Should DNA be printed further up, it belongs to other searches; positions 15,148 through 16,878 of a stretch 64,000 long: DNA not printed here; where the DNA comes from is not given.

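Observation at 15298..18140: CYTH (class IV adenylate-cyclase-like) - STAS - CheY - sigma-54 activator operon with a pseudo-receiver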

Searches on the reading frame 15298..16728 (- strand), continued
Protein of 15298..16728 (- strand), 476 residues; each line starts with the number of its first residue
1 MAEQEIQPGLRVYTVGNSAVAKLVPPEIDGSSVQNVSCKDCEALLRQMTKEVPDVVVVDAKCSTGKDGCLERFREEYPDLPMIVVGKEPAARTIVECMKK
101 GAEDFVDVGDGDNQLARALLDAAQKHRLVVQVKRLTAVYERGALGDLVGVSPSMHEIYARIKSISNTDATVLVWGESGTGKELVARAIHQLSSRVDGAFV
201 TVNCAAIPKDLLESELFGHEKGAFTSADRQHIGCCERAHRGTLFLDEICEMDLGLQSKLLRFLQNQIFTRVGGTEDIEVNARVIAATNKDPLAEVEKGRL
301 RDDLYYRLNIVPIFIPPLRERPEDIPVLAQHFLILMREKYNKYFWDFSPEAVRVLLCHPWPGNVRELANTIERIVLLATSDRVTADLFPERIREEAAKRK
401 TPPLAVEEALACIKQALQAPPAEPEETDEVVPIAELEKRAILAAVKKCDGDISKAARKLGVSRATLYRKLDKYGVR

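Call 23: find_encoding_contigs(protein=P0044, flank=7000, max_places=2)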
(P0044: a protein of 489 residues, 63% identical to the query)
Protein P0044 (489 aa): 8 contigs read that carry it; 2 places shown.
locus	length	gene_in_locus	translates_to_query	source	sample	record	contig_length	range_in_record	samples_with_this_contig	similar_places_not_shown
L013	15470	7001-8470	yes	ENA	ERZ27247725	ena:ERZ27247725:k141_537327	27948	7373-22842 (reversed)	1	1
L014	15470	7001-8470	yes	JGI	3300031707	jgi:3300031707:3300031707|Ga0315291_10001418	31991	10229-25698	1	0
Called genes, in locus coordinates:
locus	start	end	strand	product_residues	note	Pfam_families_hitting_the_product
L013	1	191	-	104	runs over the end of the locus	PF16697:Yop-YscD_cpl, PF00498:FHA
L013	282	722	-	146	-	PF02502:LacAB_rpiB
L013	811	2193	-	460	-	PF00069:Pkinase, PF07714:PK_Tyr_Ser-Thr, PF16697:Yop-YscD_cpl, PF00498:FHA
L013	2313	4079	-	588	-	PF02401:LYTB, PF01040:UbiA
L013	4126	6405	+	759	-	PF13428:TPR_14 (faint), PF13429:TPR_15 (faint), PF23914:TPR_CcmH_CycH (faint), PF25058:ARM_TT21 (faint), PF14559:TPR_19 (weak), PF13432:TPR_16, PF14559:TPR_19, PF12895:ANAPC3 (weak), +13 more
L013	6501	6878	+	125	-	PF01740:STAS, PF13466:STAS_2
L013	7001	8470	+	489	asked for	PF00158:Sigma54_activat, PF14532:Sigma54_activ_2, PF00004:AAA (faint), PF07728:AAA_5, PF25601:AAA_lid_14, PF18024:HTH_50 (weak), PF02954:HTH_8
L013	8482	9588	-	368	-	PF00155:Aminotran_1_2, PF04864:Alliinase_C (weak)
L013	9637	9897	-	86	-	-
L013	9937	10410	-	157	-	-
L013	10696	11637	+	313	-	PF01073:3Beta_HSD, PF01370:Epimerase, PF02719:Polysacc_synt_2, PF04321:RmlD_sub_bind, PF05368:NmrA, PF13460:NAD_binding_10, PF16363:GDP_Man_Dehyd, PF07993:NAD_binding_4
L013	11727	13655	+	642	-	-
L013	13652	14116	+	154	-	PF00583:Acetyltransf_1, PF13673:Acetyltransf_10, PF13508:Acetyltransf_7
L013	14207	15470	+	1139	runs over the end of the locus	PF00580:UvrD-helicase, PF13245:AAA_19, PF13538:UvrD_C_2 (faint), PF13361:UvrD_C, PF12705:PDDEXK_1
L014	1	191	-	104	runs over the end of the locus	PF16697:Yop-YscD_cpl, PF00498:FHA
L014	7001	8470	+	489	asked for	PF00158:Sigma54_activat, PF14532:Sigma54_activ_2, PF00004:AAA (faint), PF07728:AAA_5, PF25601:AAA_lid_14, PF18024:HTH_50 (weak), PF02954:HTH_8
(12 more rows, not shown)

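Call 24: find_encoding_contigs(protein=P0064, flank=7000, max_places=2)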
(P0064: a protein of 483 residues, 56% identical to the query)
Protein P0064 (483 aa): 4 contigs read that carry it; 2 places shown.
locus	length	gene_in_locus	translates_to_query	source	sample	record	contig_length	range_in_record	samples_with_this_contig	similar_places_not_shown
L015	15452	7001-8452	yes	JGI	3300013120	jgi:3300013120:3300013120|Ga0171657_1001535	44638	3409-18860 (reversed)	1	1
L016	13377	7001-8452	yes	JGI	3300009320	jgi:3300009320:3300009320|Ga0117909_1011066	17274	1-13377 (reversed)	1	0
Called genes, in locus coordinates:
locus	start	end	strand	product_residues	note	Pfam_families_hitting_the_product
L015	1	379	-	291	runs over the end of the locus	PF00069:Pkinase, PF03109:ABC1 (faint), PF07714:PK_Tyr_Ser-Thr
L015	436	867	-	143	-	PF02502:LacAB_rpiB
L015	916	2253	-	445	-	PF00069:Pkinase, PF07714:PK_Tyr_Ser-Thr, PF16697:Yop-YscD_cpl, PF00498:FHA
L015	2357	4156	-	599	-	PF02401:LYTB, PF01040:UbiA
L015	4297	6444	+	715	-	PF13428:TPR_14 (faint), PF12895:ANAPC3 (faint), PF13424:TPR_12 (faint), PF24575:TPR_Slam (faint), PF07719:TPR_2 (faint), PF13176:TPR_7 (faint), PF13432:TPR_16 (faint), PF14559:TPR_19 (weak), +7 more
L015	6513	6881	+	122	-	PF01740:STAS, PF13466:STAS_2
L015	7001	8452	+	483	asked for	PF00072:Response_reg (faint), PF00158:Sigma54_activat, PF14532:Sigma54_activ_2, PF07728:AAA_5 (faint), PF25601:AAA_lid_14, PF18024:HTH_50 (weak), PF02954:HTH_8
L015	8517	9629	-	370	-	PF00155:Aminotran_1_2, PF01053:Cys_Met_Meta_PP (weak), PF01041:DegT_DnrJ_EryC1 (weak)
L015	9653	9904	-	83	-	-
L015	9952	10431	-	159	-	-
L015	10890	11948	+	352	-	PF13646:HEAT_2 (faint)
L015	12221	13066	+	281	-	PF01073:3Beta_HSD, PF01370:Epimerase, PF02719:Polysacc_synt_2, PF04321:RmlD_sub_bind, PF07993:NAD_binding_4, PF13460:NAD_binding_10, PF16363:GDP_Man_Dehyd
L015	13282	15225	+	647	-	-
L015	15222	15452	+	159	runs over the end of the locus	PF00583:Acetyltransf_1, PF13673:Acetyltransf_10, PF13508:Acetyltransf_7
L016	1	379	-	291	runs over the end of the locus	PF00069:Pkinase, PF03109:ABC1 (faint), PF07714:PK_Tyr_Ser-Thr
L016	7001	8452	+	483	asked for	PF00072:Response_reg (faint), PF00158:Sigma54_activat, PF14532:Sigma54_activ_2, PF07728:AAA_5 (faint), PF25601:AAA_lid_14, PF18024:HTH_50 (weak), PF02954:HTH_8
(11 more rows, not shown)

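Call 25: find_encoding_contigs(protein=P0076, flank=7000, max_places=2)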
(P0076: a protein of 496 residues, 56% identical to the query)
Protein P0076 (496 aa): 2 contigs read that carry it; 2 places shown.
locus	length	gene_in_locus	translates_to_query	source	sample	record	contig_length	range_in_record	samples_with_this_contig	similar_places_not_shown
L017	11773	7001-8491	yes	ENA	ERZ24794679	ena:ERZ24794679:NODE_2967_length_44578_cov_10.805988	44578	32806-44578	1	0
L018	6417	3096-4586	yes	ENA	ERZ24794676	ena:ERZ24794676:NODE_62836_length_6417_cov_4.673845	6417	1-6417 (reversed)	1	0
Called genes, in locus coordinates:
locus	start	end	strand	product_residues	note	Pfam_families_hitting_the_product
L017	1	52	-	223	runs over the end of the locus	PF04542:Sigma70_r2, PF08281:Sigma70_r4_2, PF04545:Sigma70_r4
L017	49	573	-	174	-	PF13801:Metal_resist, PF07813:LTXXQ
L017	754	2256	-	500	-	PF00575:S1, PF10150:RNase_E_G, PF20833:RNase_E_G_Thio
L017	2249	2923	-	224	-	PF10105:DUF2344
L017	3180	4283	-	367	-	PF00365:PFK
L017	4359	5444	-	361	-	-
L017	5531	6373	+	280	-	PF01261:AP_endonuc_2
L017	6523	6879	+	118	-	PF01740:STAS, PF13466:STAS_2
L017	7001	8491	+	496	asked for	PF00158:Sigma54_activat, PF14532:Sigma54_activ_2, PF25601:AAA_lid_14, PF02954:HTH_8, PF18024:HTH_50 (weak)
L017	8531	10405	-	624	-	PF00482:T2SSF, PF00437:T2SSE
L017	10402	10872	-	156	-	PF13490:zf-HC2 (weak)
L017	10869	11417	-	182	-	PF07638:Sigma70_ECF (weak), PF04542:Sigma70_r2, PF08281:Sigma70_r4_2, PF04545:Sigma70_r4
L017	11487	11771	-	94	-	?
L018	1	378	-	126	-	?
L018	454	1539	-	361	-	-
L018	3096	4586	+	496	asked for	PF00158:Sigma54_activat, PF14532:Sigma54_activ_2, PF25601:AAA_lid_14, PF02954:HTH_8, PF18024:HTH_50 (weak)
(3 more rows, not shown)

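Call 26: find_encoding_contigs(protein=P0098, flank=7000, max_places=2)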
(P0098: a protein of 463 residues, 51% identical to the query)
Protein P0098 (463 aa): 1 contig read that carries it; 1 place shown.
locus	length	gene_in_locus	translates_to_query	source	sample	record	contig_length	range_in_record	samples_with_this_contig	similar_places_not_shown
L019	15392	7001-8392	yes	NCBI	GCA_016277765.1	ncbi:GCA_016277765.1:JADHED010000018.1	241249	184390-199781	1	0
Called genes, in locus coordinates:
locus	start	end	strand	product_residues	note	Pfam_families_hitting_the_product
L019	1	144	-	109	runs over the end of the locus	PF08308:PEGA (faint)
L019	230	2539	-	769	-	PF00390:malic, PF03949:Malic_M, PF01515:PTA_PTB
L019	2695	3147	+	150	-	PF09723:Zn_ribbon_8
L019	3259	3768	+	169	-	-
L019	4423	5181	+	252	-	-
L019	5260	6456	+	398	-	PF00155:Aminotran_1_2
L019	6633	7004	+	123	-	PF01740:STAS, PF13466:STAS_2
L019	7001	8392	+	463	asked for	PF00158:Sigma54_activat, PF14532:Sigma54_activ_2, PF01078:Mg_chelatase (faint), PF07728:AAA_5, PF25601:AAA_lid_14, PF02954:HTH_8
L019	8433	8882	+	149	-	PF13581:HATPase_c_2, PF02518:HATPase_c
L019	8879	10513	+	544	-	PF13492:GAF_3 (faint), PF01590:GAF, PF13185:GAF_2 (weak), PF07228:SpoIIE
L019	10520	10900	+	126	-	PF00072:Response_reg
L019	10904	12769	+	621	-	PF00989:PAS (weak), PF13188:PAS_8, PF00512:HisKA, PF02518:HATPase_c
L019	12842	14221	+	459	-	-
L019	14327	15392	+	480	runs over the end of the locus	PF01554:MatE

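Call 45: find_encoding_contigs(protein=P0099, flank=7000, max_places=1)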
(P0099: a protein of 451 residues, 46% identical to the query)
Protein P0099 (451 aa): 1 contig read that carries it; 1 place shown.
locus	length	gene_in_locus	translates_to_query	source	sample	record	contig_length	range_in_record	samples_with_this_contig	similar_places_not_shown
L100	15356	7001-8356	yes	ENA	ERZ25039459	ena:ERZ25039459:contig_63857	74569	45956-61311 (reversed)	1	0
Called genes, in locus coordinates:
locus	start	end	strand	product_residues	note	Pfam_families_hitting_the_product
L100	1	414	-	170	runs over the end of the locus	-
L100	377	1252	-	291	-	-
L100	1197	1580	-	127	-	-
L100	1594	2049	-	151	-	PF05593:RHS_repeat (faint), PF25023:TEN_YD-shell (weak)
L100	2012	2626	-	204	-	PF05593:RHS_repeat (faint)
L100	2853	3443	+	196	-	-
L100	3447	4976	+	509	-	PF22483:Mu-transpos_C_2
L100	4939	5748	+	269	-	PF01695:IstB_IS21, PF00004:AAA (weak)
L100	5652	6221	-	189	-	-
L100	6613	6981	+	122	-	PF01740:STAS, PF13466:STAS_2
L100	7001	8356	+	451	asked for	PF00158:Sigma54_activat, PF14532:Sigma54_activ_2, PF07728:AAA_5, PF25601:AAA_lid_14, PF02954:HTH_8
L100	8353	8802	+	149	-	PF13581:HATPase_c_2, PF02518:HATPase_c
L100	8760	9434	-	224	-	-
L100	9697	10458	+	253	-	PF07228:SpoIIE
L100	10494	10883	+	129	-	PF00072:Response_reg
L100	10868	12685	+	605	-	PF13188:PAS_8 (weak), PF13426:PAS_9, PF13581:HATPase_c_2 (faint), PF00512:HisKA, PF02518:HATPase_c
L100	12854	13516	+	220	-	PF00535:Glycos_transf_2, PF13641:Glyco_tranf_2_3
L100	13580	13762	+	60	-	-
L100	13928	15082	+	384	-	PF13231:PMT_2 (weak)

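Call 46: find_encoding_contigs(protein=P0085, flank=7000, max_places=1)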
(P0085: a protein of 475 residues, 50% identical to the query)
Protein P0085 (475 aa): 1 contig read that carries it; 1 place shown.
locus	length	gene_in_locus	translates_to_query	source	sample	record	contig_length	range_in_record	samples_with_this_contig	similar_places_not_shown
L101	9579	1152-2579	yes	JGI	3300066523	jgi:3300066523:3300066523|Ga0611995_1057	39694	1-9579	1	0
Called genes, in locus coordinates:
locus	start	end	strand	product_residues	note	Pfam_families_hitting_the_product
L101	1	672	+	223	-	PF01262:AlaDh_PNT_C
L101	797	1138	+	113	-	PF01740:STAS, PF13466:STAS_2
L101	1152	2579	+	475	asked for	PF00072:Response_reg, PF00158:Sigma54_activat, PF14532:Sigma54_activ_2, PF07728:AAA_5, PF25601:AAA_lid_14, PF02954:HTH_8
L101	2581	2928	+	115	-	PF01740:STAS, PF13466:STAS_2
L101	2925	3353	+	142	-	PF13581:HATPase_c_2, PF02518:HATPase_c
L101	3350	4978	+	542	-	PF01590:GAF, PF13185:GAF_2, PF13492:GAF_3 (weak), PF07228:SpoIIE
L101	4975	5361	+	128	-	PF00072:Response_reg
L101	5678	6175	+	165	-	PF13646:HEAT_2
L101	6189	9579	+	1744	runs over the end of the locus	PF18884:TSP3_bac, PF05593:RHS_repeat (weak), PF25023:TEN_YD-shell (weak)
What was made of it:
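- In L101 a second STAS sits next to the RsbW-like gene while the first stays with the bEBP (call 46).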

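Call 48: find_encoding_contigs(protein=P0112, flank=7000, max_places=1)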
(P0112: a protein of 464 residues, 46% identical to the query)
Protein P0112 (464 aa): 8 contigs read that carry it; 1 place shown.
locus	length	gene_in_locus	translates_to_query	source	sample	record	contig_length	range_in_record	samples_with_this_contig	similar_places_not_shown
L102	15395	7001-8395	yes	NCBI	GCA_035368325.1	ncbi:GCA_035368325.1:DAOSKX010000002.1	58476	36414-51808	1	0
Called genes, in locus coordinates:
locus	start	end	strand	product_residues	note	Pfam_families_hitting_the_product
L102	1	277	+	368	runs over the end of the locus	PF13623:SurA_N_2, PF13624:SurA_N_3, PF13145:Rotamase_2, PF13616:Rotamase_3, PF00639:Rotamase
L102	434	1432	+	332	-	PF06283:ThuA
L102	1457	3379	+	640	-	PF02985:HEAT (faint), PF13646:HEAT_2 (weak)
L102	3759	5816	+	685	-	PF17092:PCB_OB (faint), PF00575:S1 (weak), PF13509:S1_2 (faint), PF18614:RNase_II_C_S1 (faint), PF21710:Spt6_S1 (faint), PF23459:S1_RRP5 (faint), PF00575:S1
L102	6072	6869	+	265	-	PF03328:HpcH_HpaI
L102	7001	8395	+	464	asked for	PF00072:Response_reg, PF00158:Sigma54_activat, PF14532:Sigma54_activ_2, PF07728:AAA_5, PF25601:AAA_lid_14, PF02954:HTH_8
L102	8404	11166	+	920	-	PF03710:GlnE (weak), PF08335:GlnD_UR_UTase, PF27444:GlnD_3rd, PF01842:ACT (weak), PF24931:ACT_ACR9_3rd (weak), PF26956:ACT_ACR_D1 (weak)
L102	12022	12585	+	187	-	PF05198:IF3_N, PF00707:IF3_C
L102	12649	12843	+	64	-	PF01632:Ribosomal_L35p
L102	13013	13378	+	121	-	PF00453:Ribosomal_L20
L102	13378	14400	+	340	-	PF02912:Phe_tRNA-synt_N, PF01409:tRNA-synt_2d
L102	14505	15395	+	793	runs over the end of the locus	PF01588:tRNA_bind, PF03483:B3_4, PF03484:B5, PF17759:tRNA_synthFbeta, PF03147:FDX-ACB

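Call 49: find_encoding_contigs(protein=P0087, flank=7000, max_places=1)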
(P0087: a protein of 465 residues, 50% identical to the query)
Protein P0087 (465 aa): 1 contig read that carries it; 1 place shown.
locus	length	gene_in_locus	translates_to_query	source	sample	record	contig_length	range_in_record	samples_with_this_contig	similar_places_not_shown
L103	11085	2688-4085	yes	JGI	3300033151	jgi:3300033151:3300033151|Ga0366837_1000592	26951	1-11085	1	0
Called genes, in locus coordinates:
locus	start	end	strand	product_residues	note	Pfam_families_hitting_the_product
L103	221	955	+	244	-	-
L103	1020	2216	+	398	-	PF00155:Aminotran_1_2, PF01041:DegT_DnrJ_EryC1 (weak)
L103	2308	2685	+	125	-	PF01740:STAS, PF13466:STAS_2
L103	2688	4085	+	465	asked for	PF00072:Response_reg, PF00158:Sigma54_activat, PF14532:Sigma54_activ_2, PF01078:Mg_chelatase (faint), PF00004:AAA (faint), PF07728:AAA_5, PF25601:AAA_lid_14, PF02954:HTH_8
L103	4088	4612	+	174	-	PF13581:HATPase_c_2, PF02518:HATPase_c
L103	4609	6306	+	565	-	PF01590:GAF, PF13185:GAF_2, PF13492:GAF_3 (faint), PF07228:SpoIIE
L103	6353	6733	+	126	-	PF00072:Response_reg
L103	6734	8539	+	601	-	PF13426:PAS_9 (weak), PF00512:HisKA, PF02518:HATPase_c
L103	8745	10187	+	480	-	PF01554:MatE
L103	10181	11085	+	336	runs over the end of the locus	PF13280:WYL, PF25583:WCX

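Call 57: list_cluster_members(proteins=[P0001, P0003, P0011, P0041, P0035, P0063, P0098, P0101])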
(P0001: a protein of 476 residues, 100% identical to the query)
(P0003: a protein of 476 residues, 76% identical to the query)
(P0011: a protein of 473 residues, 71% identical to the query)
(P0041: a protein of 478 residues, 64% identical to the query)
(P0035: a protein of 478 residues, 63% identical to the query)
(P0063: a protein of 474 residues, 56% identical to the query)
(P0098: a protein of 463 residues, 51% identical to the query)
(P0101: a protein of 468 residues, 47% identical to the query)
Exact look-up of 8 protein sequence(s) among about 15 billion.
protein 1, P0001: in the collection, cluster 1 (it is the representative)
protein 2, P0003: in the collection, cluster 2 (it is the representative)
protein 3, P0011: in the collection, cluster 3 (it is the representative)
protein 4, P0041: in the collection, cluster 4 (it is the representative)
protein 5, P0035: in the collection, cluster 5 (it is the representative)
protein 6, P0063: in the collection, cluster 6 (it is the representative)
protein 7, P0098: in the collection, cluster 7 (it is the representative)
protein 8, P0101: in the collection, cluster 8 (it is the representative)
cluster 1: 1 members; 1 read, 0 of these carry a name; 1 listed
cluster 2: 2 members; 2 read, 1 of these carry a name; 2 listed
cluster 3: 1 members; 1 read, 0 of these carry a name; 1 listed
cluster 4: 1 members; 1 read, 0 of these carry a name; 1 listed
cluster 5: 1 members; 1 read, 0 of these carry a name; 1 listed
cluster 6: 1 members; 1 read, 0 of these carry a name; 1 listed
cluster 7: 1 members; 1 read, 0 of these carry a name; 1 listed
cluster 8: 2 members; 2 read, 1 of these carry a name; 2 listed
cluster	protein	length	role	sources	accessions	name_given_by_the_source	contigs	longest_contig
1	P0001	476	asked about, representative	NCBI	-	-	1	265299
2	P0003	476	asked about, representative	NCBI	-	-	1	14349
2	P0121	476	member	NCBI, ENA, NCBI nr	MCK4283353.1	MAG: sigma-54-dependent Fis family transcriptional regulator [Candidatus Brocadiae ... | sigma-54-dependent Fis family transcriptional regulator [Candidatus Brocadiia bacterium]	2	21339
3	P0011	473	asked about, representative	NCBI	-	-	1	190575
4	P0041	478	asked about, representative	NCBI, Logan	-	-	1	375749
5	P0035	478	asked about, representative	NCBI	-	-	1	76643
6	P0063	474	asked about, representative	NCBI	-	-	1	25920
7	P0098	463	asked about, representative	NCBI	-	-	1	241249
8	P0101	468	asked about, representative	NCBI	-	-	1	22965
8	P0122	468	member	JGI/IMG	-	DNA-binding NtrC family response regulator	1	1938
